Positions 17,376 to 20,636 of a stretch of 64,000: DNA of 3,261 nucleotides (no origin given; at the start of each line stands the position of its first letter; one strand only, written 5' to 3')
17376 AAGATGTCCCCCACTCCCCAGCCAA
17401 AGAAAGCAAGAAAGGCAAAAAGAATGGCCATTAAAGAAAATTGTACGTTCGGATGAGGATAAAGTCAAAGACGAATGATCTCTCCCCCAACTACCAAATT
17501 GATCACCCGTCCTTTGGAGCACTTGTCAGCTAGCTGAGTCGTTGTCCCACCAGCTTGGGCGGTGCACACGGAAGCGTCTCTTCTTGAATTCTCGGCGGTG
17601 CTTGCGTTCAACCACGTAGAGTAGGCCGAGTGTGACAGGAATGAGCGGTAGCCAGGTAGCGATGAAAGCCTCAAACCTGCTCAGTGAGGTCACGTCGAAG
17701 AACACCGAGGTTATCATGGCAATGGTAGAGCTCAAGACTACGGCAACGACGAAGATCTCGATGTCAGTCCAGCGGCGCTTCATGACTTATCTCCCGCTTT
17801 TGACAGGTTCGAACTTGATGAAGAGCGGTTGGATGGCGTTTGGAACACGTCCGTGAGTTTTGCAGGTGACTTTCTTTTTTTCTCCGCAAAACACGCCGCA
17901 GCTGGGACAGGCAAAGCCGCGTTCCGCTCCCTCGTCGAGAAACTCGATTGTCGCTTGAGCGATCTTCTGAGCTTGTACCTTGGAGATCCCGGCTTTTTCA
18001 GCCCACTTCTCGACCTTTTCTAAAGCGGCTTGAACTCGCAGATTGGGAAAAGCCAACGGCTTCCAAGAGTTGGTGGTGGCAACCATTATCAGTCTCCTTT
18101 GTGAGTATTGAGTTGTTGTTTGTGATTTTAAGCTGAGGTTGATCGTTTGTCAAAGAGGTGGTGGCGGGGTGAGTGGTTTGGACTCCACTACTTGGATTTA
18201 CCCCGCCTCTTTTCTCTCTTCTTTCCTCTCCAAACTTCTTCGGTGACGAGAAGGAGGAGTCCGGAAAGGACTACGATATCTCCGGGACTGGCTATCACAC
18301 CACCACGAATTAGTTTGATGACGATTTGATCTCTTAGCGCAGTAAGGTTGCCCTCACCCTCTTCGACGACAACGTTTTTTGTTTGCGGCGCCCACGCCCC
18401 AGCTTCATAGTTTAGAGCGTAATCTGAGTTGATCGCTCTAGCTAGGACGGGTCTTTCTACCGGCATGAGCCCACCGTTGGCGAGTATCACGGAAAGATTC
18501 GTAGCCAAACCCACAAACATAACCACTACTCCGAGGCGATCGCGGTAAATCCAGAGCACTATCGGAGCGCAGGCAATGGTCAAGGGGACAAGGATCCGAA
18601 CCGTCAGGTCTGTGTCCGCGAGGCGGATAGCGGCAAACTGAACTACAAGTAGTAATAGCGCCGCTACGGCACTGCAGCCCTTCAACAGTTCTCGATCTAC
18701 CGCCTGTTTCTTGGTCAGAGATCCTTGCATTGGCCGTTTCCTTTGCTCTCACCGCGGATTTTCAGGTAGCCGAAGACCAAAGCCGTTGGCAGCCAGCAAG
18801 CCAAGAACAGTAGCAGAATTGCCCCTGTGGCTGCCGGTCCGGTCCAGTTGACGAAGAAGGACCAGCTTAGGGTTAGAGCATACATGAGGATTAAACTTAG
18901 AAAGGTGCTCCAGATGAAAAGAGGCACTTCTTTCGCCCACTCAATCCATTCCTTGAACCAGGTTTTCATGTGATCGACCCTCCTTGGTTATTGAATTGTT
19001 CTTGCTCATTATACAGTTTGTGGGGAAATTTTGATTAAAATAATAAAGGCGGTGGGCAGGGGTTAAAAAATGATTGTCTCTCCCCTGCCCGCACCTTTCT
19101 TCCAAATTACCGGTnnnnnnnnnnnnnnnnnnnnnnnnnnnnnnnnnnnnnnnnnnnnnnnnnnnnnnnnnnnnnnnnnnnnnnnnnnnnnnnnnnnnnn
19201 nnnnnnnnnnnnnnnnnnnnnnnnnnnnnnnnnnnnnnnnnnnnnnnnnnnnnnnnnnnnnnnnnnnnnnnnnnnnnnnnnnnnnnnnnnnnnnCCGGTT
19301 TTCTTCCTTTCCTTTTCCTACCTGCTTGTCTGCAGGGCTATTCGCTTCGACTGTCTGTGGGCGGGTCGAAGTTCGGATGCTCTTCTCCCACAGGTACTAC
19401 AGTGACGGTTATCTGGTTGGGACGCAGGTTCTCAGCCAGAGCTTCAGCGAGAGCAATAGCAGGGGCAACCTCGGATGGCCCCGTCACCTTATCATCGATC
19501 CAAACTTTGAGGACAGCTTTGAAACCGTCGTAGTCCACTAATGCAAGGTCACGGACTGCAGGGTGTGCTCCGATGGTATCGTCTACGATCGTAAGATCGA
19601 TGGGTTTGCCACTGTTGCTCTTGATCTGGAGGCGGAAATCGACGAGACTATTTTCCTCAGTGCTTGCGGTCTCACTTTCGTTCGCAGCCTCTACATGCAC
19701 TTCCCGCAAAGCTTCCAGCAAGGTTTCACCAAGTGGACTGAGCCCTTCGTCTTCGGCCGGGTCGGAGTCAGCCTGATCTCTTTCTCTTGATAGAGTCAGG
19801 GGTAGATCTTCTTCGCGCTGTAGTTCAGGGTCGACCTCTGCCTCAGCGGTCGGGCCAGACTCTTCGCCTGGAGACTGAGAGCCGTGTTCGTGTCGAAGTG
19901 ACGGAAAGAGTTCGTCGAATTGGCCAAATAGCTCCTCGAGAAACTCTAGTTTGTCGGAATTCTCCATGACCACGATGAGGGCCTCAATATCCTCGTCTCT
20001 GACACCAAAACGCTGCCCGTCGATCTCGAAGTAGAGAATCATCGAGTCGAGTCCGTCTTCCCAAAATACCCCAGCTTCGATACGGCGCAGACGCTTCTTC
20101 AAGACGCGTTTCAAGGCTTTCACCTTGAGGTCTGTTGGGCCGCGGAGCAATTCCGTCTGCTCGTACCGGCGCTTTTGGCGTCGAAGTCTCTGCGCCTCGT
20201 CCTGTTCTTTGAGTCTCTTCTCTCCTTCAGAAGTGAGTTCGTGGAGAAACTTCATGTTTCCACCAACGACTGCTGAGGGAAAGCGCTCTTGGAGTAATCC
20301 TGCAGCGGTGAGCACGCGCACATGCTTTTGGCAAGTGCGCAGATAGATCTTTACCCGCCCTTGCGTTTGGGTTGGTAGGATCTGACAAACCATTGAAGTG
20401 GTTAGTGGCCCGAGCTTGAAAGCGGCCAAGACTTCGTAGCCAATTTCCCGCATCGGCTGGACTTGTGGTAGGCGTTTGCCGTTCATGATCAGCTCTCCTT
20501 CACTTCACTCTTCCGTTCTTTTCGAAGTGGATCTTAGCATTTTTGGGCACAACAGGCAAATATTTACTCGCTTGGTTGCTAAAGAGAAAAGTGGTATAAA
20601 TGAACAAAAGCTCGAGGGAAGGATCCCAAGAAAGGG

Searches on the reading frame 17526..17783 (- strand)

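Call 3: search_protein_families(library=pfam, proteins=[window:17526-17783:-], max_evalue=1)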
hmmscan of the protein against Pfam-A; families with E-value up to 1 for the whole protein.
window:17526-17783:- (85 aa): 2 families
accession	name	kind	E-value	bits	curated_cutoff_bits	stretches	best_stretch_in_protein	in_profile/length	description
PF17080.10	SepA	-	0.029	15.2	27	1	10-39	5-34/144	Multidrug Resistance efflux pump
PF09843.14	DUF2070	-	0.042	12.6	30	1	12-73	131-190/561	Predicted membrane protein (DUF2070)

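Call 4: search_protein_families(library=ncbifam, proteins=[window:17526-17783:-], max_evalue=1)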
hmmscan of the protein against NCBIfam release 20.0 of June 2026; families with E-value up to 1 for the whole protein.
window:17526-17783:- (85 aa): 2 families
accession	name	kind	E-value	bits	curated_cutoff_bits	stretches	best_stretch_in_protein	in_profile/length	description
TIGR00676.1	fadh2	equivalog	0.01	15.2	293.7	1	20-79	160-219/275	methylenetetrahydrofolate reductase [NAD(P)H]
TIGR03025.1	EPS_sugtrans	subfamily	0.06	12.6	295.55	1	3-71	57-123/445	exopolysaccharide biosynthesis polyprenyl glycosylphosphotransferase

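Call 67: search_protein_families(library=phrogs, proteins=[window:17526-17783:-], max_evalue=0.001)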
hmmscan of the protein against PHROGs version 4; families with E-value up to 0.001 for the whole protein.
window:17526-17783:- (85 aa): 0 families

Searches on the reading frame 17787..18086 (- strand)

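Call 3: search_protein_families(library=pfam, proteins=[window:17787-18086:-], max_evalue=1)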
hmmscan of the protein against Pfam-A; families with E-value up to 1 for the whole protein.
window:17787-18086:- (99 aa): 2 families
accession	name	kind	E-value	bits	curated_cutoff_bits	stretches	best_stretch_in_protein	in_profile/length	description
PF21533.2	EHMT1-2_CRR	-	0.002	18.9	27.5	1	56-79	45-68/94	Histone-lysine N-methyltransferase EHMT1/EHMT2, Cys-rich region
PF02375.23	JmjN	-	0.18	12.1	26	1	22-37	17-32/34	jmjN domain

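Call 4: search_protein_families(library=ncbifam, proteins=[window:17787-18086:-], max_evalue=1)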
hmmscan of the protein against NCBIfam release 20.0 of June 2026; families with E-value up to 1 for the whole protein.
window:17787-18086:- (99 aa): 3 families
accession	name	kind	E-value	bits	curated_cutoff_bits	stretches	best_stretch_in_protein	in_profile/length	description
NF008662.0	PRK11664.1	equivalog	0.036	12.3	1053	1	16-48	286-318/813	ATP-dependent helicase HrpB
NF005475.0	PRK07075.1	equivalog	0.086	13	126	1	17-49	56-88/105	isochorismate lyase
TIGR00170.1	leuC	equivalog_domain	0.1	11.2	560.25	1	20-79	81-138/466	3-isopropylmalate dehydratase large subunit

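Call 67: search_protein_families(library=phrogs, proteins=[window:17787-18086:-], max_evalue=0.001)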
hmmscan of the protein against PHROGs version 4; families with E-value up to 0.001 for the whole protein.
window:17787-18086:- (99 aa): 0 families

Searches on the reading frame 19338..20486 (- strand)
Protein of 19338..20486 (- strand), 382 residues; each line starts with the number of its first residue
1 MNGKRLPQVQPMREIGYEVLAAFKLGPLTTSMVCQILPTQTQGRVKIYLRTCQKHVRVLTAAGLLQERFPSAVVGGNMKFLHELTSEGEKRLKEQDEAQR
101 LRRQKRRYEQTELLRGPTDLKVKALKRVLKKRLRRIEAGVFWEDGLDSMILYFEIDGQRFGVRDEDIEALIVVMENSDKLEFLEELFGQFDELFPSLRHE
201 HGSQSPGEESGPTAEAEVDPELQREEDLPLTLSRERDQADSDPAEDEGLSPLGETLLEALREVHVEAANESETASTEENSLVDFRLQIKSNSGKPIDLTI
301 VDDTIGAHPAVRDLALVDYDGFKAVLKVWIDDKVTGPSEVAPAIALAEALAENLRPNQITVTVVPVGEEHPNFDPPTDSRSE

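Call 3: search_protein_families(library=pfam, proteins=[window:19338-20486:-], max_evalue=1)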
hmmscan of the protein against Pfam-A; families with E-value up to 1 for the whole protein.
window:19338-20486:- (382 aa): 1 family
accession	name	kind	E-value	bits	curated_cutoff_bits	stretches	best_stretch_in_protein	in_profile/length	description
PF13814.12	Replic_Relax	-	0.095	13.2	25.3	1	29-110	11-92/191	Replication-relaxation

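Call 4: search_protein_families(library=ncbifam, proteins=[window:19338-20486:-], max_evalue=1)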
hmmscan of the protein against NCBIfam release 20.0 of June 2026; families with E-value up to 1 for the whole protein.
window:19338-20486:- (382 aa): 0 families

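Call 67: search_protein_families(library=phrogs, proteins=[window:19338-20486:-], max_evalue=0.001)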
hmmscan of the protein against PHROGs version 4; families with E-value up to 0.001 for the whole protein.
window:19338-20486:- (382 aa): 0 families
